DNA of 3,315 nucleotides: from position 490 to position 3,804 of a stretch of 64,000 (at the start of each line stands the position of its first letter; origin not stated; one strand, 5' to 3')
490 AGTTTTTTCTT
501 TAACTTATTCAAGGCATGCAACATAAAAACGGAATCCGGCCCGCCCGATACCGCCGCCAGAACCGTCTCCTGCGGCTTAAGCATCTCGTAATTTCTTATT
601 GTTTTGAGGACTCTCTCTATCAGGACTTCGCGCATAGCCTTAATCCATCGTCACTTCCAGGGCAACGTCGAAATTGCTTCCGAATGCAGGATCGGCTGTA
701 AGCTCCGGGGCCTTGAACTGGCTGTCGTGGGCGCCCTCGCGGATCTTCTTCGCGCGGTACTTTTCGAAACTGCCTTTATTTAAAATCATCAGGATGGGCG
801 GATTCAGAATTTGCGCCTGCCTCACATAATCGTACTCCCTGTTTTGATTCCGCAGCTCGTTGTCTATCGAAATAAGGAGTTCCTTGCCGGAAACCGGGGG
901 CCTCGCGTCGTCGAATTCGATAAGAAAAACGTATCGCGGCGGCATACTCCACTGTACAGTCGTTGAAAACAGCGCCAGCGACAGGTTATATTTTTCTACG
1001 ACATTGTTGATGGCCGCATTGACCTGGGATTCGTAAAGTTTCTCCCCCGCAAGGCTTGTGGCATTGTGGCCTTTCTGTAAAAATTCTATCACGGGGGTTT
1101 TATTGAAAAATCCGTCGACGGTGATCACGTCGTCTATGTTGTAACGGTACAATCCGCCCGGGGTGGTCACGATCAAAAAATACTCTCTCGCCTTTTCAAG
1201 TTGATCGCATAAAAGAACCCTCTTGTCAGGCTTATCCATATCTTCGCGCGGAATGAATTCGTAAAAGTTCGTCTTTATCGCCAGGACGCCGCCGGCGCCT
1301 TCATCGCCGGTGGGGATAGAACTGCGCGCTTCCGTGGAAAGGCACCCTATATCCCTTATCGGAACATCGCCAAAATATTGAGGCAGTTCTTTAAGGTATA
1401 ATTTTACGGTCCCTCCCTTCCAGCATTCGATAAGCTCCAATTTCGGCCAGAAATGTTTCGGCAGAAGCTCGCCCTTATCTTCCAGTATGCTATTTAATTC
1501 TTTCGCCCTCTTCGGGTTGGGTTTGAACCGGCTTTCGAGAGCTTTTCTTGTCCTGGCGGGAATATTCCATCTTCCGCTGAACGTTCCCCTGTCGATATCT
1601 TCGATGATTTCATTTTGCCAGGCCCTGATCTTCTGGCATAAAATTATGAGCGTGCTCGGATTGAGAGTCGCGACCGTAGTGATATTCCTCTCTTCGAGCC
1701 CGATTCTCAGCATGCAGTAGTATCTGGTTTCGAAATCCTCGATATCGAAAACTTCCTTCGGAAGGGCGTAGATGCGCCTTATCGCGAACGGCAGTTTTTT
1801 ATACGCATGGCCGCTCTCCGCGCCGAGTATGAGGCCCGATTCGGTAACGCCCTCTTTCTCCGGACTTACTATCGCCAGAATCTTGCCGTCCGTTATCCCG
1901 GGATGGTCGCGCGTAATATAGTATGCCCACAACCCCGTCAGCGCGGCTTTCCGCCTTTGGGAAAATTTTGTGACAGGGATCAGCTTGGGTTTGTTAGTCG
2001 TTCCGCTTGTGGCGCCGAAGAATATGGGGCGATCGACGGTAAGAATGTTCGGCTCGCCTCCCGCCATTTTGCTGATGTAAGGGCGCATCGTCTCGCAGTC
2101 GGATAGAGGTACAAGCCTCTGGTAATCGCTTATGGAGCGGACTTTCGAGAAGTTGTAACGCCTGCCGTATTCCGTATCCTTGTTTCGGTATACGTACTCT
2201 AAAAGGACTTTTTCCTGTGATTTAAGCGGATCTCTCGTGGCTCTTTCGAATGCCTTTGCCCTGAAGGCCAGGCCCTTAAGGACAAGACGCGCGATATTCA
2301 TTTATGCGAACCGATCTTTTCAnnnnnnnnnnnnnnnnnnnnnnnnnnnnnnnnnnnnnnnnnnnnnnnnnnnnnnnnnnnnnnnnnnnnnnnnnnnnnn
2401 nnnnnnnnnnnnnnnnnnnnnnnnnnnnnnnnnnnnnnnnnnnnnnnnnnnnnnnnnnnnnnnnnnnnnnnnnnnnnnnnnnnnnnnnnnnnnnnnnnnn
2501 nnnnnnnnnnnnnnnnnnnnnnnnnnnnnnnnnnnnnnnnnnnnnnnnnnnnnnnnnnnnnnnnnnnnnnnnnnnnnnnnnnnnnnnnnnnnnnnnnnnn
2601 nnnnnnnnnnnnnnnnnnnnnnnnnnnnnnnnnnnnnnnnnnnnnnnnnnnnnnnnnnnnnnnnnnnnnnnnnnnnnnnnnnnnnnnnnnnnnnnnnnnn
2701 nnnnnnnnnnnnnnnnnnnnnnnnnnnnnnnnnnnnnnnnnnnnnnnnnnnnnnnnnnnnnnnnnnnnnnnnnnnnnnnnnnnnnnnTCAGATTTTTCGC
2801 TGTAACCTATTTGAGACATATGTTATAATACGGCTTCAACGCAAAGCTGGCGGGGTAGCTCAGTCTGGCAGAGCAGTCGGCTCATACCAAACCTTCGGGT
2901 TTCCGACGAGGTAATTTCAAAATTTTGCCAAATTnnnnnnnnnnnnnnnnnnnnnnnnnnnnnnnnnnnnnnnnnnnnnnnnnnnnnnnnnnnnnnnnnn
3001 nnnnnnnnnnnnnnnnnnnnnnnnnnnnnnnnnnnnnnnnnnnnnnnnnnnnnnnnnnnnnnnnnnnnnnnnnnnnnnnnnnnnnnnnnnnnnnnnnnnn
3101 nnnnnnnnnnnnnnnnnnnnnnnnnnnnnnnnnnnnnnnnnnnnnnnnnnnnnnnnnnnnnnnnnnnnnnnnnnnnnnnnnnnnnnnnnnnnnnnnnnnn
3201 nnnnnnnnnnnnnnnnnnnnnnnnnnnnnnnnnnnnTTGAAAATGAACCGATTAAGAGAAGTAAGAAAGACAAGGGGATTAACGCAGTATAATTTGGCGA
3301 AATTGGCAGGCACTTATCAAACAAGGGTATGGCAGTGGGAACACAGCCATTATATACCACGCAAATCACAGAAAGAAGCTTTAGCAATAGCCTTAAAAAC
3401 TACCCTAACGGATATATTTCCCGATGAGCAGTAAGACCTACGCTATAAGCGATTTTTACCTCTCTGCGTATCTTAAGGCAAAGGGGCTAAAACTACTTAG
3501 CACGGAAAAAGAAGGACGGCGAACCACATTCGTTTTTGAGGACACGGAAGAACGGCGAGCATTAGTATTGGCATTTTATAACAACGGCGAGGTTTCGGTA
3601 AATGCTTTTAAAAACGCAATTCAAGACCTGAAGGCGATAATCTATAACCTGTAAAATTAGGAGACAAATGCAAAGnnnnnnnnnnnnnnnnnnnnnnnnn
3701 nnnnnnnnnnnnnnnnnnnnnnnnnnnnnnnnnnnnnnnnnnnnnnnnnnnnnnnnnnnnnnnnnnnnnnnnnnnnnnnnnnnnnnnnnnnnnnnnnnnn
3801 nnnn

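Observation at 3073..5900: Island core module: XRE regulator, DUF5659-like, P-loop/winged-helix replication-like protein and TerS-like HTH protein. Possible phage-satellite-type or mobilizable element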

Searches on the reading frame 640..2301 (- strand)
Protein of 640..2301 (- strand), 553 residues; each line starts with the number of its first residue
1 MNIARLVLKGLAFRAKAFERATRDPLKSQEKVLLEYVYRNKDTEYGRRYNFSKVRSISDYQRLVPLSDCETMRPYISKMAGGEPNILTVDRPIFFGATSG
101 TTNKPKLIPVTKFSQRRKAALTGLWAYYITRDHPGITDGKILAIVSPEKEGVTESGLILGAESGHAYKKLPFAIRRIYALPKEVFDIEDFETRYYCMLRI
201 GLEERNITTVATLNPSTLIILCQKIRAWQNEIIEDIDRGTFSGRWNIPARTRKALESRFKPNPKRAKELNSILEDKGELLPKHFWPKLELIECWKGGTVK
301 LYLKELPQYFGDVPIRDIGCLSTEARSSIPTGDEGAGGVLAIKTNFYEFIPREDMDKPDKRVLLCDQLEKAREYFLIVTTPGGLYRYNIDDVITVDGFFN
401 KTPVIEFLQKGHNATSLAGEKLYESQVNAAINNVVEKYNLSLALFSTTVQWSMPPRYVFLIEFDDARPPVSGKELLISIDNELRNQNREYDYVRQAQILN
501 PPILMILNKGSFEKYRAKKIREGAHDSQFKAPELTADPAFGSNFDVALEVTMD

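Call 85: search_protein_families(library=pfam, proteins=[window:640-2301:-], max_evalue=0.001)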
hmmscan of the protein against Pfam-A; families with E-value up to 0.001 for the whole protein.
window:640-2301:- (553 aa): 3 families
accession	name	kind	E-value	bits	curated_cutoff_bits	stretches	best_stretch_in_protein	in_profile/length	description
PF03321.19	GH3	-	1.6e-77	261.2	23.6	1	15-315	2-304/304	GH3 family N-terminal domain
PF23571.1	GH3_M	-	1.1e-20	74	23.6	1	339-410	2-75/75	GH3 family central domain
PF23572.1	GH3_C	-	8.5e-19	68.8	23.6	1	426-537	2-117/119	GH3 family C-terminal domain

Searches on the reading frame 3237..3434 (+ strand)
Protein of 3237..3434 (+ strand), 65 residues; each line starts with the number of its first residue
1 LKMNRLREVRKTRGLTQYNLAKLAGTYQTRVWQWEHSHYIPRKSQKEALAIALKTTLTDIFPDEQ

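Call 6: search_protein_families(library=pfam, proteins=[window:3237-3434:+], max_evalue=1)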
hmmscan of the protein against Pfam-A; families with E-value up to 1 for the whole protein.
window:3237-3434:+ (65 aa): 4 families
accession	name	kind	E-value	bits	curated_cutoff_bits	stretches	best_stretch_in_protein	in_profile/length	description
PF13560.12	HTH_31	-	1.8e-05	25.4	27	1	5-56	5-57/64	Helix-turn-helix domain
PF01381.28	HTH_3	-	5.4e-05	23.6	23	1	6-59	1-54/55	Helix-turn-helix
PF12844.13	HTH_19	-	0.0014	19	30.2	1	4-41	2-39/64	Helix-turn-helix domain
PF13443.12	HTH_26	-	0.012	16.3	22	1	5-61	1-58/63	Cro/C1-type HTH DNA-binding domain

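Call 7: search_protein_families(library=phrogs, proteins=[window:3237-3434:+], max_evalue=0.1)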
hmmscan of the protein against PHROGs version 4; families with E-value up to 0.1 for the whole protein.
window:3237-3434:+ (65 aa): 26 families (the best 25 are shown)
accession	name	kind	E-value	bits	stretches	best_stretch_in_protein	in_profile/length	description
phrog_3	-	transcription regulation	7.7e-09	36.8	1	1-63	88-148/430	transcriptional repressor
phrog_4836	-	transcription regulation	1.1e-06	29.4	1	2-44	76-118/194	CII-like regulator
phrog_5823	-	transcription regulation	1.8e-06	28.3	1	4-63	9-69/404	transcriptional regulator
phrog_7241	-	transcription regulation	2.5e-06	28.5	1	5-58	65-118/122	transcriptional regulator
phrog_2104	-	unknown function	3.7e-06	28.1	1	1-55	39-93/103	-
phrog_7950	-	transcription regulation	6.5e-06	27.1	1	5-37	11-43/68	transcriptional repressor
phrog_2439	-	transcription regulation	1.1e-05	25.4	1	4-55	10-61/367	transcriptional regulator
phrog_4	-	transcription regulation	1.3e-05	25.4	1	4-64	139-195/400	transcriptional repressor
phrog_35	-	transcription regulation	4.7e-05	24.5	1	1-63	73-136/181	transcriptional repressor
phrog_8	-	transcription regulation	0.00014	22.4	1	3-44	78-119/346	transcriptional regulator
phrog_2967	-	transcription regulation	0.00015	22.4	1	4-63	13-72/225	transcriptional regulator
phrog_2328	-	transcription regulation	0.00016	22.4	1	4-58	18-72/128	transcriptional repressor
phrog_36984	-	DNA, RNA and nucleotide metabolism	0.00063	21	1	5-33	8-36/49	DNA binding protein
phrog_7545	-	DNA, RNA and nucleotide metabolism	0.00078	20.7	1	3-49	7-53/160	HNH endonuclease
phrog_1373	-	transcription regulation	0.00086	20.3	1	6-36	68-98/166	transcriptional regulator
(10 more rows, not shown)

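Call 8: search_protein_families(library=ncbifam, proteins=[window:3237-3434:+], max_evalue=0.1)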
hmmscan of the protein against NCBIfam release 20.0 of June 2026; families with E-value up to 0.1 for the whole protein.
window:3237-3434:+ (65 aa): 12 families
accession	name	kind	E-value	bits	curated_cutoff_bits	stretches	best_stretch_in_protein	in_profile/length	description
NF007257.0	PRK09706.1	subfamily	1.9e-07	30.9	101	1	4-61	8-66/135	transcriptional repressor DicA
NF041951.1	phage_RstR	subfamily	1.2e-06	28.7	80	1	4-57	5-58/108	RstR family transcriptional repressor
TIGR03070.1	couple_hipB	subfamily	1.9e-05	24.5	71.65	1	5-35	6-36/58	type II toxin-antitoxin system Y4mF family antitoxin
TIGR03830.1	CxxCG_CxxCG_HTH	subfamily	2.3e-05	24.2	61.8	1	5-53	69-117/127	type II TA system antitoxin MqsA family protein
NF047542.1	telomere_Tap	equivalog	0.00092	18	600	1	8-55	24-71/695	telomere-associated protein Tap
NF052239.1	antitox_spr1629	equivalog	0.0026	16.9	335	1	5-50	6-51/377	spr1629 family repressor/antitoxin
TIGR00270.2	TIGR00270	equivalog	0.0032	17.3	110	1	4-60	78-134/159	multiprotein bridging factor aMBF1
NF047948.1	male_kill_WMK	equivalog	0.011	15.2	300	1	5-64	9-68/300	WO male-killing family protein Wmk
NF007271.0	PRK09726.1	equivalog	0.029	14.4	79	1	4-36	15-47/88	type II toxin-antitoxin system antitoxin HipB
NF007408.0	PRK09943.1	equivalog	0.037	13.6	211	1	4-62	10-68/185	HTH-type transcriptional regulator PuuR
TIGR01837.1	PHA_granule_1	subfamily_domain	0.083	13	94.7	1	8-54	60-106/118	poly(hydroxyalkanoate) granule-associated protein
NF038139.1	Reg_Aceta_RamB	equivalog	0.085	11.5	700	1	4-37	5-38/465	acetate metabolism transcriptional regulator RamB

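Call 84: search_protein_families(library=padloc, proteins=[window:3237-3434:+], max_evalue=0.01)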
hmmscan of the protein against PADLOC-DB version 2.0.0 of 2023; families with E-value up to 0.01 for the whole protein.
window:3237-3434:+ (65 aa): 16 families
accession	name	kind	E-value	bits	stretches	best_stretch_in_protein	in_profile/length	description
PDLC03951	RmrA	-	5.7e-07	26.8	1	3-55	10-62/400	-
PDLC03948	RmrA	-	6.3e-07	26.6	1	3-54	10-61/397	-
PDLC03949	RmrA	-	7.4e-07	26.4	1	3-56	4-57/363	-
PDLC04142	capH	-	2.6e-06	26.4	1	4-62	9-67/103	capH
PDLC03954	RmrA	-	3.8e-05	20.8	1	2-56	11-65/380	-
PDLC03956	RmrA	-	0.00022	18.4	1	4-54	11-62/399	-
PDLC03945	RmrA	-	0.0005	17.3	1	5-51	6-52/394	-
PDLC02926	HTH_VI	-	0.0011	17.1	1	5-52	5-52/92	-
PDLC03947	RmrA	-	0.0017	15.3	1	4-45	14-55/383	-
PDLC03664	Control_protein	-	0.0021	16.5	1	4-31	16-43/74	control protein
PDLC01735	TniQ_V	-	0.003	15.4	1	4-52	40-87/184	TniQ_0_V-K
PDLC03953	RmrA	-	0.0039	14.5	1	3-55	7-59/373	-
PDLC03536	REase_II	-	0.0061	14.2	1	9-61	18-70/237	Type II restriction enzyme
PDLC03944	RmrA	-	0.0065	13.6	1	3-51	8-56/384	-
PDLC03265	MTase_II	-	0.0073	13.8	1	5-51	171-222/333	Type II methyltransferase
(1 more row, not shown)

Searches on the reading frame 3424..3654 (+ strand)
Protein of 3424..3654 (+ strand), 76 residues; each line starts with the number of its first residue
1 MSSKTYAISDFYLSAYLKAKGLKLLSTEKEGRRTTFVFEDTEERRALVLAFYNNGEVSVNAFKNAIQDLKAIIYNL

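Call 6: search_protein_families(library=pfam, proteins=[window:3424-3654:+], max_evalue=1)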
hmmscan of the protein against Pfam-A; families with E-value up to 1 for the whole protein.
window:3424-3654:+ (76 aa): 4 families
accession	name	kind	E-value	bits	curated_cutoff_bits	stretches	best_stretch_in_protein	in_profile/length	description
PF18903.5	DUF5659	-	1.8e-16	60.1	23.6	1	4-74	2-74/75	Domain of unknown function (DUF5659)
PF19417.4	RnlA_toxin_N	-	0.029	15.1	24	1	27-72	32-77/82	RNase LS, bacterial toxin N-terminal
PF03480.18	DctP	-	0.099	12.4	23.4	1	34-69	96-131/286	Bacterial extracellular solute-binding protein, family 7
PF25325.1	EF-hand_EFHB_C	-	0.15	12.3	27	1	53-71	56-74/75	EFHB C-terminal EF-hand domain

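Call 7: search_protein_families(library=phrogs, proteins=[window:3424-3654:+], max_evalue=0.1)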
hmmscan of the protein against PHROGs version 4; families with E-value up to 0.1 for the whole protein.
window:3424-3654:+ (76 aa): 1 family
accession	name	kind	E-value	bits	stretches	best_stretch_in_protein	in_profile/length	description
phrog_21432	-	unknown function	0.058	14.4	1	31-69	111-145/159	-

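Call 8: search_protein_families(library=ncbifam, proteins=[window:3424-3654:+], max_evalue=0.1)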
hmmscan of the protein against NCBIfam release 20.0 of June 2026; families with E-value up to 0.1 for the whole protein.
window:3424-3654:+ (76 aa): 2 families
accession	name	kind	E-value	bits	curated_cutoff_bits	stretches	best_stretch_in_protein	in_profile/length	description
NF010248.0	PRK13695.1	equivalog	0.056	13.2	156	1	17-73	32-89/180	NTPase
NF010349.0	PRK13777.1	equivalog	0.083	12.2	153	1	11-74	78-140/190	HTH-type transcriptional regulator Hpr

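Call 84: search_protein_families(library=padloc, proteins=[window:3424-3654:+], max_evalue=0.01)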
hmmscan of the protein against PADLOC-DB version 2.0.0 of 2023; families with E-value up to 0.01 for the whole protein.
window:3424-3654:+ (76 aa): 0 families
